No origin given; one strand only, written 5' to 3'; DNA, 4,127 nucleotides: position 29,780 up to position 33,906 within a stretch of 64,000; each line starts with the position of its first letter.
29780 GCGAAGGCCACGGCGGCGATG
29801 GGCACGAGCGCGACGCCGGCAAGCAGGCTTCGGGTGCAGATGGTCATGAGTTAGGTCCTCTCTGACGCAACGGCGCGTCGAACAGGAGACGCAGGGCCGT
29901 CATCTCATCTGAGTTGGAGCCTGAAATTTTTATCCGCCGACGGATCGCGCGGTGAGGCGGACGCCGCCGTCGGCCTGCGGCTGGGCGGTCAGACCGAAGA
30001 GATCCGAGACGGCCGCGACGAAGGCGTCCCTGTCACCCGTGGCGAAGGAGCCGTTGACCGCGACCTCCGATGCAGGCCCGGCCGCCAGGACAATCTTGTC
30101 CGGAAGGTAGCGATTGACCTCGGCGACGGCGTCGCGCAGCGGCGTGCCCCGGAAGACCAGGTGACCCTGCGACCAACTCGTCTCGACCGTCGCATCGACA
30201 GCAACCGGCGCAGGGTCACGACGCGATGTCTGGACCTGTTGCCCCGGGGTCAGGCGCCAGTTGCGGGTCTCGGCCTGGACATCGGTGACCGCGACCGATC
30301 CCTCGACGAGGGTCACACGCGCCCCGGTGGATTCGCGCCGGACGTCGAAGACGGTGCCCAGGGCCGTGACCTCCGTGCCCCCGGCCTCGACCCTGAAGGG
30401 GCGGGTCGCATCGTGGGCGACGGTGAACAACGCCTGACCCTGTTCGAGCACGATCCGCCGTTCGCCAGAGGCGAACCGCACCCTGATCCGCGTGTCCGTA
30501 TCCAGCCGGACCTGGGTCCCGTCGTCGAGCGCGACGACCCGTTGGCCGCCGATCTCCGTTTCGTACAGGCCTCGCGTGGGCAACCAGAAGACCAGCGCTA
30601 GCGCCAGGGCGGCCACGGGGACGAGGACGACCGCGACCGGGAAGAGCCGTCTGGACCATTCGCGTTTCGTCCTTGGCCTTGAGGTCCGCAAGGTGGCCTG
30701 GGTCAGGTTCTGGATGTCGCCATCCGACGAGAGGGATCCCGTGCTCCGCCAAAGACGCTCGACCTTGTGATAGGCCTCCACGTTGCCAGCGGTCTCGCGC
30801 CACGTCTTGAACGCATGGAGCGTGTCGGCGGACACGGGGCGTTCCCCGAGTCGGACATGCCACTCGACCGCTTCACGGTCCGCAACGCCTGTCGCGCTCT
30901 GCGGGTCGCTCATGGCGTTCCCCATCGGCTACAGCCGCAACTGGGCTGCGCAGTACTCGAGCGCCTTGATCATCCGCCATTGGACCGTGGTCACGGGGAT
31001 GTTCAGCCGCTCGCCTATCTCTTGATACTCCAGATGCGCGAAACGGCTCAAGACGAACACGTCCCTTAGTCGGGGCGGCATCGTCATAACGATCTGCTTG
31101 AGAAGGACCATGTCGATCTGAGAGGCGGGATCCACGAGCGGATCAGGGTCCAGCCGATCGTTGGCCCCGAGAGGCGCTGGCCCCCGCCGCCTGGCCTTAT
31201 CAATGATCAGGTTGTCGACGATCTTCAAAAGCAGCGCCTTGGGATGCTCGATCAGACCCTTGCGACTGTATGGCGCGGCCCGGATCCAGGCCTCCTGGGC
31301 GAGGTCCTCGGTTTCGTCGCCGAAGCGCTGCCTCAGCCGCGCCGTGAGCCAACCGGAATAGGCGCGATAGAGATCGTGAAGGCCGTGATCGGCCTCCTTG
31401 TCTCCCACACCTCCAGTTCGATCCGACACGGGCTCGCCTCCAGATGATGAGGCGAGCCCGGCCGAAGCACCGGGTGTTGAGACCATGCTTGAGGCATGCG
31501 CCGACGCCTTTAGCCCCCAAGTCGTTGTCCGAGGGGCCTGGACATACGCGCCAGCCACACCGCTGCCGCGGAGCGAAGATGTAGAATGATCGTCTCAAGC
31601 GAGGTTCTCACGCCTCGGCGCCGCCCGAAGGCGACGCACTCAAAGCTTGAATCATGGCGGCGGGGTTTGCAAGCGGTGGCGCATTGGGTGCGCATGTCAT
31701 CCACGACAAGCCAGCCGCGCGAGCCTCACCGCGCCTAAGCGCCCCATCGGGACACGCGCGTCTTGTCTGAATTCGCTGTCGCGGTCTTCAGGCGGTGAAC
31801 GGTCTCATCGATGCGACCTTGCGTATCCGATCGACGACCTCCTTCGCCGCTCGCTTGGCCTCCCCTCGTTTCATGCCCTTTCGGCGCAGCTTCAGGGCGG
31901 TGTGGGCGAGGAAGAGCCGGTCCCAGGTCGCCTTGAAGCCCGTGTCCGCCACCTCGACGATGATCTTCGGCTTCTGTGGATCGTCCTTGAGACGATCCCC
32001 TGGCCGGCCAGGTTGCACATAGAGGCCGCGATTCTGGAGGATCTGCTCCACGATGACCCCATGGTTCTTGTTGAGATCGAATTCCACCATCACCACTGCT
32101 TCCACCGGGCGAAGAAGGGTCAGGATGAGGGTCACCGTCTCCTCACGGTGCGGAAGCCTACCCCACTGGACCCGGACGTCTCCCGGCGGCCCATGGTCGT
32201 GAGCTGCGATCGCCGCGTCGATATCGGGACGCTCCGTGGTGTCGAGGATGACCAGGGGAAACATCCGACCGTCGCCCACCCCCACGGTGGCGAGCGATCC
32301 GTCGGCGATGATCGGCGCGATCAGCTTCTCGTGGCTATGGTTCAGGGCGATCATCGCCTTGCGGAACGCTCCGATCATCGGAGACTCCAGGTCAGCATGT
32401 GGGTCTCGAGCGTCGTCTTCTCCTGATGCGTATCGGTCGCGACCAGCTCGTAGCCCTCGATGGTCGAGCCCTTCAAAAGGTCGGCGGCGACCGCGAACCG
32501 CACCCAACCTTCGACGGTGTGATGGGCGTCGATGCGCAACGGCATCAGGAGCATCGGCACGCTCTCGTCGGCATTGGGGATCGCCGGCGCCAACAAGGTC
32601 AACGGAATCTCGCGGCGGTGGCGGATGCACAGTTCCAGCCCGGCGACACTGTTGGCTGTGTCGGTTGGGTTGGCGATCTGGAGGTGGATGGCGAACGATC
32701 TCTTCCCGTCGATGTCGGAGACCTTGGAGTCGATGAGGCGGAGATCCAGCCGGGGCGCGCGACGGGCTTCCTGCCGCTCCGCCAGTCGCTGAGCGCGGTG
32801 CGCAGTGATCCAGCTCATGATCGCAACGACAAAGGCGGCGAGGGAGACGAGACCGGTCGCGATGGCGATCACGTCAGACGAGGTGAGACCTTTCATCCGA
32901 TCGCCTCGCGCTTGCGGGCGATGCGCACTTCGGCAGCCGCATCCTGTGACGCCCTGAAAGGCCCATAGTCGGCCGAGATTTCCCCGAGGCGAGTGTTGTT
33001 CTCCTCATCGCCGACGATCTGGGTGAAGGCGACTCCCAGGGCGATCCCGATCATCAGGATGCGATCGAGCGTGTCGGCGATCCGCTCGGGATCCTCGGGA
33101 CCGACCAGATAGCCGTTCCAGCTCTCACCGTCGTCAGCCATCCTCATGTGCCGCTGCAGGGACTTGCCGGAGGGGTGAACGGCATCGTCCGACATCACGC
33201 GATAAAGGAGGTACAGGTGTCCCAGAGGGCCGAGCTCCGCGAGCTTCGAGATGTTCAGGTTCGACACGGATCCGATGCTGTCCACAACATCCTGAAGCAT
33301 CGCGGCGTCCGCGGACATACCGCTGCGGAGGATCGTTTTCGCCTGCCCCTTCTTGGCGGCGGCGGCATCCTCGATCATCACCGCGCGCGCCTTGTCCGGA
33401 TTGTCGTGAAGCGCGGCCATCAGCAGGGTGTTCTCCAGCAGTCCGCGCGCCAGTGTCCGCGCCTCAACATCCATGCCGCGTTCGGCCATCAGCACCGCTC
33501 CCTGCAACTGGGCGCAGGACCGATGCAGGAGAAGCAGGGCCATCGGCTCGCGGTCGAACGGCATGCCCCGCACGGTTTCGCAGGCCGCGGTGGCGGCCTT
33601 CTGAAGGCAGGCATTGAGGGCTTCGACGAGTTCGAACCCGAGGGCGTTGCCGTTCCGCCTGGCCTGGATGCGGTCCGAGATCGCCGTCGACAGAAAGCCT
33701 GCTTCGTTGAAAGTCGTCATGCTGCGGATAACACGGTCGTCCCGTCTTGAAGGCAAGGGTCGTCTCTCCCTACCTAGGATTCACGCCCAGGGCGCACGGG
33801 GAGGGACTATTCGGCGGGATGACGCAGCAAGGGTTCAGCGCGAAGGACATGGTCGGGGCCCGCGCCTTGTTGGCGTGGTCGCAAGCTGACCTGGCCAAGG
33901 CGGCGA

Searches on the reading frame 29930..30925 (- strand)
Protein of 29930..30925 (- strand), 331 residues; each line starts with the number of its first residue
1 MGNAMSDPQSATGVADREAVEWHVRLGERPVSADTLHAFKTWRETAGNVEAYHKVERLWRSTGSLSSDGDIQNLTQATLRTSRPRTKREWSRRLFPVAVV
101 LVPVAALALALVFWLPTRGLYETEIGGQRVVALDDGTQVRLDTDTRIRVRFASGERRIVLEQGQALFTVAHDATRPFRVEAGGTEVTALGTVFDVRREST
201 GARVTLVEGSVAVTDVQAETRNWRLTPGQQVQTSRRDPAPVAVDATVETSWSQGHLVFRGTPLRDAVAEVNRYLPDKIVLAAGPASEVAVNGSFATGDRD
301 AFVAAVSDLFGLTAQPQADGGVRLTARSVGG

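Call 7: search_protein_families(library=pfam, proteins=[window:29930-30925:-], max_evalue=0.01)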
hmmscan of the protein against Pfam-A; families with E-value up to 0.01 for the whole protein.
window:29930-30925:- (331 aa): 2 families
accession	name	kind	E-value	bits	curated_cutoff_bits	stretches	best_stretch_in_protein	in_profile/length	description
PF04773.18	FecR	-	2.4e-22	79.6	24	1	121-211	3-96/97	FecR protein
PF16220.10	DUF4880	-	6.9e-07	29.5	25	1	17-58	1-43/43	Domain of unknown function (DUF4880)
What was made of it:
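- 29930..30925 (-): FecR-type anti-sigma factor (331 aa). PF04773, 2.4e-22; DUF4880 (call 7).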

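Call 8: search_protein_families(library=ncbifam, proteins=[window:29930-30925:-], max_evalue=0.01)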
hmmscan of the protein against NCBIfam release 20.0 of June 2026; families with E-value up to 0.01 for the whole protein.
window:29930-30925:- (331 aa): 3 families
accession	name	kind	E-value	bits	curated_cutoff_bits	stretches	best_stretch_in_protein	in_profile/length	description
NF007296.1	PRK09774.1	equivalog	2.3e-30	105.9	385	1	15-307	8-293/313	ferric citrate uptake sigma factor regulator FecR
NF047528.1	LIMLP_03685_anti-sigma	equivalog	0.0011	18.2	200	1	138-220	134-219/347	LIMLP_03685 family anti-sigma factor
NF047849.1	Lsa33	exception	0.0049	16.1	420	1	130-232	72-183/310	surface adhesin Lsa33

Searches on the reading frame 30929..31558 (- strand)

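Call 7: search_protein_families(library=pfam, proteins=[window:30929-31558:-], max_evalue=0.01)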
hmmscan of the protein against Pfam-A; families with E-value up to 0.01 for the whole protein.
window:30929-31558:- (209 aa): 4 families
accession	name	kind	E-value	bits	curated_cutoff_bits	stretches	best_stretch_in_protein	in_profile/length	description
PF08281.18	Sigma70_r4_2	-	1.2e-10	41.2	25.7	1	153-200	4-51/54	Sigma-70, region 4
PF04545.22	Sigma70_r4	-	7e-08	32.3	24.1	1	159-201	4-46/50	Sigma-70, region 4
PF04542.20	Sigma70_r2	-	1.2e-06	28.7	24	1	63-126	1-69/71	Sigma-70 region 2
PF07638.17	Sigma70_ECF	-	0.0078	16.6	21.1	0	86-204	52-180/185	ECF sigma factor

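Call 8: search_protein_families(library=ncbifam, proteins=[window:30929-31558:-], max_evalue=0.01)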
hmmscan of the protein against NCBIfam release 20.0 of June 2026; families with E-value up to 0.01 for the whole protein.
window:30929-31558:- (209 aa): 48 families (the best 25 are shown)
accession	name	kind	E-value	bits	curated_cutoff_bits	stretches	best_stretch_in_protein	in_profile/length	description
NF009179.0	PRK12527.1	equivalog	9.4e-16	58.3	162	1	63-208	4-154/159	RNA polymerase sigma factor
TIGR02937.1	sigma70-ECF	superfamily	9.7e-14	51.3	42.9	1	60-203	3-161/165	sigma-70 family RNA polymerase sigma factor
NF009180.0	PRK12528.1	subfamily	2.4e-13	50.5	184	1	58-203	8-161/165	RNA polymerase sigma factor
NF008889.0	PRK11924.1-1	subfamily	5.2e-13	49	181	1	60-203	12-163/173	RNA polymerase sigma factor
NF007232.0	PRK09651.1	subfamily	2.8e-12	47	185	1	56-204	9-165/173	RNA polymerase sigma factor FecI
TIGR02985.1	Sig70_bacteroi1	subfamily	3.8e-12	46.7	126.4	1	153-202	108-157/162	RNA polymerase sigma-70 factor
NF041727.1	ECF_sigma_FecI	equivalog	3.9e-12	46.5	260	1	56-203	9-164/169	ferric citrate uptake sigma factor FecI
NF007223.0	PRK09641.1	equivalog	1.7e-11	44.3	209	1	52-207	15-184/187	RNA polymerase sigma factor SigW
TIGR02948.1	SigW_bacill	equivalog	4.8e-11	43.1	243.1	1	52-207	15-184/187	RNA polymerase sigma factor SigW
NF009177.0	PRK12525.1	subfamily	6.1e-11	42.4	266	1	64-205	15-164/168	RNA polymerase sigma factor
NF009175.0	PRK12523.1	equivalog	8.9e-10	38.8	271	1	61-204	13-164/172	RNA polymerase sigma factor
TIGR02983.1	SigE-fam_strep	subfamily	2.4e-09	37.3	141.55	1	81-202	31-153/162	SigE family RNA polymerase sigma factor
NF040705.1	sigma_mbnA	exception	3.4e-09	36.7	350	1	61-203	3-154/272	methanobactin precursor domain-containing sigma factor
NF009164.0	PRK12511.1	equivalog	6.4e-09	35.6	185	1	74-199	22-151/182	RNA polymerase sigma factor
NF058625.1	sigma_PG0214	equivalog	1.3e-08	34.7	130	1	80-199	28-153/170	GFO_1088 family ECF-type sigma factor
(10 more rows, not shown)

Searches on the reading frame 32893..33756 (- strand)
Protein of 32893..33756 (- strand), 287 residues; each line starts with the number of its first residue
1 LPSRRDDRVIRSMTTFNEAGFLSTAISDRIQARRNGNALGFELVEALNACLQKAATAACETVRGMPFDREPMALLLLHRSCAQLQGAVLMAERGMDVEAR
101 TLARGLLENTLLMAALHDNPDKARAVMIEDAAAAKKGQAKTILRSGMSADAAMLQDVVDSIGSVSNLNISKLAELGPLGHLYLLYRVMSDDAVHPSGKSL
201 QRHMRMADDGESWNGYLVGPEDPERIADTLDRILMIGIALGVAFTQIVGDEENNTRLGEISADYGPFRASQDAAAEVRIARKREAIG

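Call 70: search_protein_families(library=pfam, proteins=[window:32893-33756:-], max_evalue=0.001)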
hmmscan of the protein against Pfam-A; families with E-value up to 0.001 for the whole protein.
window:32893-33756:- (287 aa): 1 family
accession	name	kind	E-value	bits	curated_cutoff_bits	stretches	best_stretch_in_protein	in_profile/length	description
PF18928.5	DUF5677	-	3.4e-15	56.9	27.1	1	73-210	4-165/166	Family of unknown function (DUF5677)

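Call 102: search_protein_families(library=padloc, proteins=[window:32893-33756:-], max_evalue=0.00001)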
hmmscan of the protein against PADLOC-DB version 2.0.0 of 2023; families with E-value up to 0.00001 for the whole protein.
window:32893-33756:- (287 aa): 0 families
